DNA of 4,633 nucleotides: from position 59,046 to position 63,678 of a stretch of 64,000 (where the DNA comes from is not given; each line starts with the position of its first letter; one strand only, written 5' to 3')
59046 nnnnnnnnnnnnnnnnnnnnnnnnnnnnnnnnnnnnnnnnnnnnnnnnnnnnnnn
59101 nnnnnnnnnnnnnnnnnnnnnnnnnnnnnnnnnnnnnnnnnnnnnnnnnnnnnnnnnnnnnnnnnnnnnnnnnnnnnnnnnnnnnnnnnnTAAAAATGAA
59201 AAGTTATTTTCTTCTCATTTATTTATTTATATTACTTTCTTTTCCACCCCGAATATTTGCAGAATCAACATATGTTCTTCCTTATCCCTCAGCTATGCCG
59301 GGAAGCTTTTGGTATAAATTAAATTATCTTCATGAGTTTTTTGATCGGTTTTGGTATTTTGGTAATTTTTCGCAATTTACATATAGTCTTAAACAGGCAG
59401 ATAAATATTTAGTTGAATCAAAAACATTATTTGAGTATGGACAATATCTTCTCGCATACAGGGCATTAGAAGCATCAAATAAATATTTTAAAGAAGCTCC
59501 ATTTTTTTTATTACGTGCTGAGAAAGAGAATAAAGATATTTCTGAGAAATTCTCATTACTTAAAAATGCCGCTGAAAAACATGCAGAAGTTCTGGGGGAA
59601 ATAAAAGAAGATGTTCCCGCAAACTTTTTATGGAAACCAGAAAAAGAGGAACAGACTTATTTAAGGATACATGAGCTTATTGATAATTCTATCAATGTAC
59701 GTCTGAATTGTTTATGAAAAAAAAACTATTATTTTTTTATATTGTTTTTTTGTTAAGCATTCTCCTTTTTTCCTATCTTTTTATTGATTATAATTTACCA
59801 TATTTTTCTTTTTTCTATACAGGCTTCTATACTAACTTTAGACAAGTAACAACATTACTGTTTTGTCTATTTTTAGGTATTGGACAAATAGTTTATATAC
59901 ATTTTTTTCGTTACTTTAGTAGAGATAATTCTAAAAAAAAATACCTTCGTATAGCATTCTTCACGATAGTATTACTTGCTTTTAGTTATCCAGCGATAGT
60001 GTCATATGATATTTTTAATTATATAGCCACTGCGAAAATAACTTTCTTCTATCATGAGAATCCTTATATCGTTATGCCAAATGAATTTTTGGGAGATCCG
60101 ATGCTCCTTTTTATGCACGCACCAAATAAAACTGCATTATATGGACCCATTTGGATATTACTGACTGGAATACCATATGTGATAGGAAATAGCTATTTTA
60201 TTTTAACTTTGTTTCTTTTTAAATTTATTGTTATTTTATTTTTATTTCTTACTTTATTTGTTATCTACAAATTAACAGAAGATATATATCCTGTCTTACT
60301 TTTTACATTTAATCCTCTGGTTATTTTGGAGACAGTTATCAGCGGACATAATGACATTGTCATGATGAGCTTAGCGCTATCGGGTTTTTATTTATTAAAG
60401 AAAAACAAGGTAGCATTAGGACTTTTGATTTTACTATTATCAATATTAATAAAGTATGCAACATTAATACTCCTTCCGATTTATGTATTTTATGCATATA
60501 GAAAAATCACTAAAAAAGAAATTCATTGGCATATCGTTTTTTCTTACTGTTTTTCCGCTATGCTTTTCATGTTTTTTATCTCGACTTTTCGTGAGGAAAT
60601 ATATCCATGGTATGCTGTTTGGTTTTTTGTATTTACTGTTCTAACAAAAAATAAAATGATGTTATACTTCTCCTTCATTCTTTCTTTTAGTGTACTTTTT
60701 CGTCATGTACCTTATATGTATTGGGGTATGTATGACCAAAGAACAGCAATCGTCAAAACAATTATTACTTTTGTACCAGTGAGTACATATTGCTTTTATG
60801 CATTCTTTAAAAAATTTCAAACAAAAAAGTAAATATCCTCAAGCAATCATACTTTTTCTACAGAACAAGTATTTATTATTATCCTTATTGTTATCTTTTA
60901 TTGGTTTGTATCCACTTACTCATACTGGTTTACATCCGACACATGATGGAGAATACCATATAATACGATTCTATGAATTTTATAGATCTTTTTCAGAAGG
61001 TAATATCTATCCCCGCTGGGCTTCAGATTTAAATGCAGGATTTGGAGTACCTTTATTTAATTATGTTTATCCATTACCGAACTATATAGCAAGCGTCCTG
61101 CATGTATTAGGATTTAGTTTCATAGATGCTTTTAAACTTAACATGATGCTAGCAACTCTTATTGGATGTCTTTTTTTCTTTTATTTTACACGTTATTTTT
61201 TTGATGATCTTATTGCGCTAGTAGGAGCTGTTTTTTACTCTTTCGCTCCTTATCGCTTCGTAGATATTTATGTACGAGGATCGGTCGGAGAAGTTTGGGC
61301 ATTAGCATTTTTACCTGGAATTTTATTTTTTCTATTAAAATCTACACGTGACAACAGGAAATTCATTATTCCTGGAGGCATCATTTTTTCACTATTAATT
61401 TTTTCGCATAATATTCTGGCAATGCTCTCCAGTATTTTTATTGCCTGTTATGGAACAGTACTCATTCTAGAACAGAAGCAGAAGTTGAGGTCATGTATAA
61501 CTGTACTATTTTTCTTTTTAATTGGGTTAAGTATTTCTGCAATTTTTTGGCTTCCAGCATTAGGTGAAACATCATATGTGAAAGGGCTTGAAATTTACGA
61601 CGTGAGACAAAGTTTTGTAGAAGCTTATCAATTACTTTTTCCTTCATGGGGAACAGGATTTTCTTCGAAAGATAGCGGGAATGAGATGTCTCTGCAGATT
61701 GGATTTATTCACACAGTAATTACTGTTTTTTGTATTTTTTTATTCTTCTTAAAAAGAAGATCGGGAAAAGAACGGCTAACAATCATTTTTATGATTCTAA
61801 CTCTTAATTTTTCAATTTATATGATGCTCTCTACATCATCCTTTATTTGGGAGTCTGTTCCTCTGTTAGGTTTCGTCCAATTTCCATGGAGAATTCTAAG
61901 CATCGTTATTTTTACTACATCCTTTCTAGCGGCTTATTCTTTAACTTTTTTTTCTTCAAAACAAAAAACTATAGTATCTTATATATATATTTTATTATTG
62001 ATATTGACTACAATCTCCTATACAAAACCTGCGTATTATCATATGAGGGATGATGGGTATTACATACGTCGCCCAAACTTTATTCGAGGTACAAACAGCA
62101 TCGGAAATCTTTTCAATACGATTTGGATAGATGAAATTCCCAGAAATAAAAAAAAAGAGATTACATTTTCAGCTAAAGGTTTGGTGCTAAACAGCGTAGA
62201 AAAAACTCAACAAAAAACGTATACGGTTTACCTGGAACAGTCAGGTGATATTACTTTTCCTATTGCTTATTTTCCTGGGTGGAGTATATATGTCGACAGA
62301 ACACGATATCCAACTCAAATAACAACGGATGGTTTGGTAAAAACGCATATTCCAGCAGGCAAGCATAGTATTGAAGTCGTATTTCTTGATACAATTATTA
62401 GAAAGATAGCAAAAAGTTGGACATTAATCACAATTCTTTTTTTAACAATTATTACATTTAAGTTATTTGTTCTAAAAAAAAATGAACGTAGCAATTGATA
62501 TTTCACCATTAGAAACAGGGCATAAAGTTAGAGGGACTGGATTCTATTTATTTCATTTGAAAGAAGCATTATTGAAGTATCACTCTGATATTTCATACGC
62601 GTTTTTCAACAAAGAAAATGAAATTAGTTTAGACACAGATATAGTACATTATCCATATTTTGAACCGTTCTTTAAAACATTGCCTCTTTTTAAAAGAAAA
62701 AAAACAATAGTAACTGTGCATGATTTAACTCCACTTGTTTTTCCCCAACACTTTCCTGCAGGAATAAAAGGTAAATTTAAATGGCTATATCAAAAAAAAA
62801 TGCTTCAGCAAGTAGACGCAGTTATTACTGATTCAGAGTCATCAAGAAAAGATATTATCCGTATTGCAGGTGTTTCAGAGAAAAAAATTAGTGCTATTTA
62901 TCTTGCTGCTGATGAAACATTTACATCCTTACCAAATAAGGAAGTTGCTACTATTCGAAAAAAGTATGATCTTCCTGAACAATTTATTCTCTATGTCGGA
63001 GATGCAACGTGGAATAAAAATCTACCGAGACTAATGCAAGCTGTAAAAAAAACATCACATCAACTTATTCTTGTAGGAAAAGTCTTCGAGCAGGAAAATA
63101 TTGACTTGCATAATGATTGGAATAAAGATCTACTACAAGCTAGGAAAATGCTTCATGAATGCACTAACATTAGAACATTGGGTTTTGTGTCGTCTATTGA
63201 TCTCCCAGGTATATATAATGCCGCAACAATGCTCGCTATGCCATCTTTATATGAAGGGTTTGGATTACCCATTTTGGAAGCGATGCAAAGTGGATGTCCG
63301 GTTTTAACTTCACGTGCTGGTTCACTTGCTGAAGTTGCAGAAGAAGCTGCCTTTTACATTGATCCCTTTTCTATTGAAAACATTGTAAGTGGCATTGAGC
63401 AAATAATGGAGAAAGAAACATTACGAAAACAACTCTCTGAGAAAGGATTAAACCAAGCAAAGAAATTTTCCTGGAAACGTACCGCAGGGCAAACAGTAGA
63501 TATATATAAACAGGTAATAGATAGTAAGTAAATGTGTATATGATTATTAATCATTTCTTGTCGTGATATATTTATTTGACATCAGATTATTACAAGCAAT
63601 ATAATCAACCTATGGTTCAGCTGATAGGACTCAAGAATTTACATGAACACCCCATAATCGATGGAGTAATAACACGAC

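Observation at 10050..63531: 53-kb glycosylation super-locus with about 24 GT-C-fold membrane glycosyltransferase paralogs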

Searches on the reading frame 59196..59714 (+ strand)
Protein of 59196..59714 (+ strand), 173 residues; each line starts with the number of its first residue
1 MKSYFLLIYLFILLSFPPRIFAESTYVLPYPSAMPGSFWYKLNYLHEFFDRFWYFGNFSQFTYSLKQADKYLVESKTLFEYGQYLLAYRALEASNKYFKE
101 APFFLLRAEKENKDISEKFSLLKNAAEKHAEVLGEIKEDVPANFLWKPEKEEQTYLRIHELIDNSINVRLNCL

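Call 6: search_protein_families(library=pfam, proteins=[window:59196-59714:+], max_evalue=0.01)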
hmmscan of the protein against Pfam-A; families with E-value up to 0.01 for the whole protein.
window:59196-59714:+ (173 aa): 1 family
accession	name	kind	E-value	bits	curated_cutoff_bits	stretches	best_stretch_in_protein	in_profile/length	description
PF18915.5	DUF5667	-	6.8e-06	26.9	27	1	33-142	2-98/99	Domain of unknown function (DUF5667)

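Call 64: find_homologous_proteins(query=window:59196-59714:+, max_evalue=0.001)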
Query window:59196-59714:+ (173 aa): 399 proteins with E <= 0.001 among 476 candidates; the best 120 are listed.
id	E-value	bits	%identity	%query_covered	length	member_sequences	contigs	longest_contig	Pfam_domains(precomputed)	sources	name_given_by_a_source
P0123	1.3e-109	382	100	100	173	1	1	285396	PF18915.6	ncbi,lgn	-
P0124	4.7e-57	211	57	98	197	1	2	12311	PF18915.6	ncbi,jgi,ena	-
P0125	2.1e-54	202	54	100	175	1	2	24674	PF18915.6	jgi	jgi:hypothetical protein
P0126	2.9e-53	198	58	94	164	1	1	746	-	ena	-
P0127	4.2e-53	198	56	98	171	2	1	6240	PF18915.6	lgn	-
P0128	4.6e-53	198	55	92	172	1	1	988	-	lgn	-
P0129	8.3e-53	197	57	91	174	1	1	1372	PF18915.6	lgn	-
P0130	3.1e-52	195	57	97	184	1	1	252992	-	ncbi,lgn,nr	ncbi:MAG: DUF5667 domain-containing protein [Candidatus Levybacteria bacterium]|nr:DUF5667 domain-co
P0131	1.8e-51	193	54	88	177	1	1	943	-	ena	-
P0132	3.3e-51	192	56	99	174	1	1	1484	PF18915.6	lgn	-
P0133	3.7e-51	192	56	89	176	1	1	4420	PF18915.6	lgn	-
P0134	4.2e-51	191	55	91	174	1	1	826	PF18915.6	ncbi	-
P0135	5.4e-51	191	57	92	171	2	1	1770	PF18915.6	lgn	-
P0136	5.9e-51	191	56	98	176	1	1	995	PF18915.6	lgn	-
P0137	6.4e-51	191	53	100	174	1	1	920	-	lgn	-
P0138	8.0e-51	190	53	98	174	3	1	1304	PF18915.6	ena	-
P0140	1.2e-50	190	55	91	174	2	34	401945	PF18915.6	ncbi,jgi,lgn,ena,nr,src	ncbi:MAG: hypothetical protein A3C30_00610 [Candidatus Levybacteria bacterium RIFCSPHIGHO2_02_FULL_4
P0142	1.4e-50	190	56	91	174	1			PF18915.6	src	-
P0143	3.0e-50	189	52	100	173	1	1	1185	PF18915.6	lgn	-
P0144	3.5e-50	188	55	98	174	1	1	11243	PF18915.6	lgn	-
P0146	5.9e-50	188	54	98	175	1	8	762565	PF18915.6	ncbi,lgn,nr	ncbi:MAG: hypothetical protein HYV37_02175 [Candidatus Levyibacteriota bacterium]|nr:MAG: hypothetic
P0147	6.2e-50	188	56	97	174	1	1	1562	PF18915.6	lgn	-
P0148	1.0e-49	187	54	98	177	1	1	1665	PF18915.6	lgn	-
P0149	1.2e-49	187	52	100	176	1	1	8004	PF18915.6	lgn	-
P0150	1.3e-49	186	53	92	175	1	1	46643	PF18915.6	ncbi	-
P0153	2.0e-49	186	52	100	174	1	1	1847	PF18915.6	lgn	-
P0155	3.4e-49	185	55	89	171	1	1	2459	PF18915.6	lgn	-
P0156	3.9e-49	185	54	98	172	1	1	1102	PF18915.6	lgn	-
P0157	4.3e-49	185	57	89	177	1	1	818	PF18915.6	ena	-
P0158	4.7e-49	185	53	98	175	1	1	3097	PF18915.6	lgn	-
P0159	5.1e-49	185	54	98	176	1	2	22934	PF18915.6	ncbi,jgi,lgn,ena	-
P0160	5.1e-49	185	54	97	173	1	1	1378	PF18915.6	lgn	-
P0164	8.7e-49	184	54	95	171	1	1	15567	PF18915.6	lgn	-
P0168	1.1e-48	183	58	89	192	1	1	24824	PF18915.6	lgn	-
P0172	1.3e-48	183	54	98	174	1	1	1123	PF18915.6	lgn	-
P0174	1.5e-48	183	53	88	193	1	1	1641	PF18915.6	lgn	-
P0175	1.6e-48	183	52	95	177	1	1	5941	PF18915.6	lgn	-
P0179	2.2e-48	182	55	95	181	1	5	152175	PF18915.6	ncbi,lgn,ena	-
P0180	2.4e-48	182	53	98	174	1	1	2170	PF18915.6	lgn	-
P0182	2.5e-48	182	58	86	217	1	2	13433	PF18915.6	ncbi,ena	-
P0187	3.8e-48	182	52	100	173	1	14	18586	PF18915.6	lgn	-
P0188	4.0e-48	182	56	91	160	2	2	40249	PF18915.6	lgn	-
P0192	5.0e-48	181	52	99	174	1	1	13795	PF18915.6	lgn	-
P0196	1.5e-47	180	54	87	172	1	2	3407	PF18915.6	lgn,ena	-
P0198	1.7e-47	180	55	92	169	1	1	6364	PF18915.6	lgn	-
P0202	2.3e-47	179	55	92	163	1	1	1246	PF18915.6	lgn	-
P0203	2.5e-47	179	48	99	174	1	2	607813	PF18915.6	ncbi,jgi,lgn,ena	-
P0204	2.5e-47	179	52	97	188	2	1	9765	PF18915.6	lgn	-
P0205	2.7e-47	179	51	98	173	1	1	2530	PF18915.6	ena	-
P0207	3.1e-47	179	54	95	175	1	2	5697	PF18915.6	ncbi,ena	-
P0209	3.3e-47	179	52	99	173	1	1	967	PF18915.6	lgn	-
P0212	4.8e-47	178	53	95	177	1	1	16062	PF18915.6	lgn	-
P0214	5.8e-47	178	51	95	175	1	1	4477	PF18915.6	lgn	-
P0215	6.2e-47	178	54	89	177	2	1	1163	PF18915.6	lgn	-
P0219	7.1e-47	178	52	94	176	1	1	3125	PF18915.6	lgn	-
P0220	7.4e-47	178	54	96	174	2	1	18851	PF18915.6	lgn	-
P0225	1.1e-46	177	53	95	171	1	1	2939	PF18915.6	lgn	-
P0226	1.3e-46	177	55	88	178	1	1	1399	PF18915.6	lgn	-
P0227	1.4e-46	177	51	100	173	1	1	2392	PF18915.6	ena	-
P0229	1.8e-46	176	52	99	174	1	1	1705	PF18915.6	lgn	-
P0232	2.2e-46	176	49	95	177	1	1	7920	PF18915.6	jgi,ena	-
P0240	3.8e-46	175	54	98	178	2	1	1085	PF18915.6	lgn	-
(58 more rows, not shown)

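Call 68: predict_structure(alignment_id=A9)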
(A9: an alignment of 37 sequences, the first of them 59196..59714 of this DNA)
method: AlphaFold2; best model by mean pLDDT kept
length: 173 residues; sequences in the alignment: 37
mean_pLDDT: 88.4   pTM: 0.75
mean pLDDT of the five models: 88.4, 88.0, 87.5, 86.8, 84.8
residues with pLDDT >= 90: 120; 70-90: 34; 50-70: 16; < 50: 3
segments of 3 or more residues with pLDDT < 50: none
pLDDT, mean of each block of 10 residues (from residue 1): 85 74 62 66 77 82 95 95 95 98 97 95 97 97 94 96 98 88
secondary structure, 60 per line:
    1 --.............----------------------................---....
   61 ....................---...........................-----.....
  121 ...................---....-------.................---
elements in order: H3-15 H38-53 H57-80 H84-110 H116-139 E143-146 E154-157 H158-170

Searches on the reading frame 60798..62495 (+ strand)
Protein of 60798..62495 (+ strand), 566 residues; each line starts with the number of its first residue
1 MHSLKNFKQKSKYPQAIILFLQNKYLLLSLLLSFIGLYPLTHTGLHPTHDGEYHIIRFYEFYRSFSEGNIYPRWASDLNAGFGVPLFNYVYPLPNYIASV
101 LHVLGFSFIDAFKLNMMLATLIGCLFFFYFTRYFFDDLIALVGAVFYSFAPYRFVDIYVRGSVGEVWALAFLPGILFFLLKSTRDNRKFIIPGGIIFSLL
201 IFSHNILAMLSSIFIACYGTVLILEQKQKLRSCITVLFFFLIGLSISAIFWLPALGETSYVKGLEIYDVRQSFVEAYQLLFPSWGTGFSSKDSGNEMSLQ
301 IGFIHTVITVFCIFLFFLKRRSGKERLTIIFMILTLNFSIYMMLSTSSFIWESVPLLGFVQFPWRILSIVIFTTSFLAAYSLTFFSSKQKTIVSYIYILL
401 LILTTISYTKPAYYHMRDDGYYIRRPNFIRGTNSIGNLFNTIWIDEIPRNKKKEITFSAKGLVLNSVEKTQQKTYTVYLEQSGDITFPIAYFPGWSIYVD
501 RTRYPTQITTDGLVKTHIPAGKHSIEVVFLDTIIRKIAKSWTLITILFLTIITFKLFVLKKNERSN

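Call 6: search_protein_families(library=pfam, proteins=[window:60798-62495:+], max_evalue=0.01)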
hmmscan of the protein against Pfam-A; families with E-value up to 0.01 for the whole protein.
window:60798-62495:+ (566 aa): 2 families
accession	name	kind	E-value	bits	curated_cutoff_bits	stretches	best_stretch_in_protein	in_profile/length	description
PF10131.15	PTPS_related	-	1.5e-12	47.2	26.4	1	87-415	1-313/621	6-pyruvoyl-tetrahydropterin synthase related domain; membrane protein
PF09586.16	YfhO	-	4.7e-12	45.6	28.5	2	458-532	752-826/835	Bacterial membrane protein YfhO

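Call 39: find_encoding_contigs(protein=window:60798-62495:+, flank=10000, max_places=4)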
Protein window:60798-62495:+ (566 aa): no gene with exactly this product is on record in the collection.

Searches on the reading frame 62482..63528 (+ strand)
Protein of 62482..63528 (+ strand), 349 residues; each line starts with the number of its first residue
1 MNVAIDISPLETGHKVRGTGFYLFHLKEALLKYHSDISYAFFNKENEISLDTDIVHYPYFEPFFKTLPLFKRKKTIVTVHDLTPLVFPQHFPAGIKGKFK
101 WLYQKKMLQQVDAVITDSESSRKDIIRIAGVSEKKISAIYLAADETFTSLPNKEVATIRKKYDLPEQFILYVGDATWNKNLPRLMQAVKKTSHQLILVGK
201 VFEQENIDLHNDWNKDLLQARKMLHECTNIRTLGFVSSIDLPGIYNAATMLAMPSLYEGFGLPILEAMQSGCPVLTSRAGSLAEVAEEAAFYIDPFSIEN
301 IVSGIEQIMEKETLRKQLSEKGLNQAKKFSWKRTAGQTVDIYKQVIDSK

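Call 6: search_protein_families(library=pfam, proteins=[window:62482-63528:+], max_evalue=0.01)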
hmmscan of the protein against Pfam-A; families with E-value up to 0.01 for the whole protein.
window:62482-63528:+ (349 aa): 6 families
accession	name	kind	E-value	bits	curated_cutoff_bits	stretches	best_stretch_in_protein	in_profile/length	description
PF00534.26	Glycos_transf_1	-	2.8e-26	92.5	26.4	1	158-322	5-169/172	Glycosyl transferases group 1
PF13692.12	Glyco_trans_1_4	-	1.2e-19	71.4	27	1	168-310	3-141/142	Glycosyl transferases group 1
PF13439.12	Glyco_transf_4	-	9.8e-12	45.7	28.5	1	50-144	71-167/170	Glycosyltransferase Family 4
PF20706.3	GT4-conflict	-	2.5e-06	27.2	26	1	246-300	280-331/385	Family 4 Glycosyltransferase in conflict systems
PF13524.12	Glyco_trans_1_2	-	3.8e-06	27.3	25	1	184-336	5-140/144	Glycosyl transferase-like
PF13579.12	Glyco_trans_4_4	-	0.00011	23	29.7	1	72-139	94-155/158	Glycosyl transferase 4-like domain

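Call 38: find_encoding_contigs(protein=window:62482-63528:+, flank=10000, max_places=4)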
Protein window:62482-63528:+ (349 aa): no gene with exactly this product is on record in the collection.

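Call 78: search_protein_families(library=ncbifam, proteins=[window:62482-63528:+], max_evalue=1e-10)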
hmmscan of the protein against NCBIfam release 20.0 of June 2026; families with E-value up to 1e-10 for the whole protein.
window:62482-63528:+ (349 aa): 12 families
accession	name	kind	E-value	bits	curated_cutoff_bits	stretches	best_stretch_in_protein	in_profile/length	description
TIGR02149.1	glgA_Coryne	subfamily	5e-26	91.7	302.4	1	73-346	107-391/391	glycogen synthase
TIGR04047.1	MSMEG_0565_glyc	hypoth_equivalog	3.7e-23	82.2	259.85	1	104-343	132-372/373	MSMEG_0565 family glycosyltransferase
TIGR03449.1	mycothiol_MshA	equivalog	2e-18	66.5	462.5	1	104-346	158-404/406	D-inositol-3-phosphate glycosyltransferase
NF041010.1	glycosy_Agl16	equivalog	1.2e-16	60.5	575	1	53-345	75-351/352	glycosylation protein Agl16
NF038295.1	EPS_HpsP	equivalog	8.5e-16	57.9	550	1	153-346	192-388/388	hormogonium polysaccharide biosynthesis glycosyltransferase HpsP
NF053787.1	GlcN_PG_synth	equivalog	9.4e-16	57.6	480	1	102-346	135-360/361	N-acetylglucosaminyl phosphatidylglycerol synthase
NF047684.1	TeichurnBiosyTuaC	equivalog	7.6e-15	54.7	550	1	76-346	136-390/391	teichuronic acid biosynthesis protein TuaC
TIGR03999.1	thiol_BshA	equivalog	1.7e-14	53.6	273.7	1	108-346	142-374/375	N-acetyl-alpha-D-glucosaminyl L-malate synthase BshA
TIGR04157.1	glyco_rSAM_CFB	subfamily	3.4e-14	52.7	400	1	104-291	163-344/406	TIGR04157 family glycosyltransferase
NF038298.1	EPS_HpsO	equivalog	7.9e-13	47.9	575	1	104-346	140-388/388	hormogonium polysaccharide biosynthesis glycosyltransferase HpsO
TIGR03088.1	stp2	hypoth_equivalog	1.5e-12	47.3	409.05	1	93-345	120-373/374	TIGR03088 family PEP-CTERM/XrtA system glycosyltransferase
NF012028.0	PRK15484.1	subfamily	1.4e-11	44.1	618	1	165-336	192-369/380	lipopolysaccharide N-acetylglucosaminyltransferase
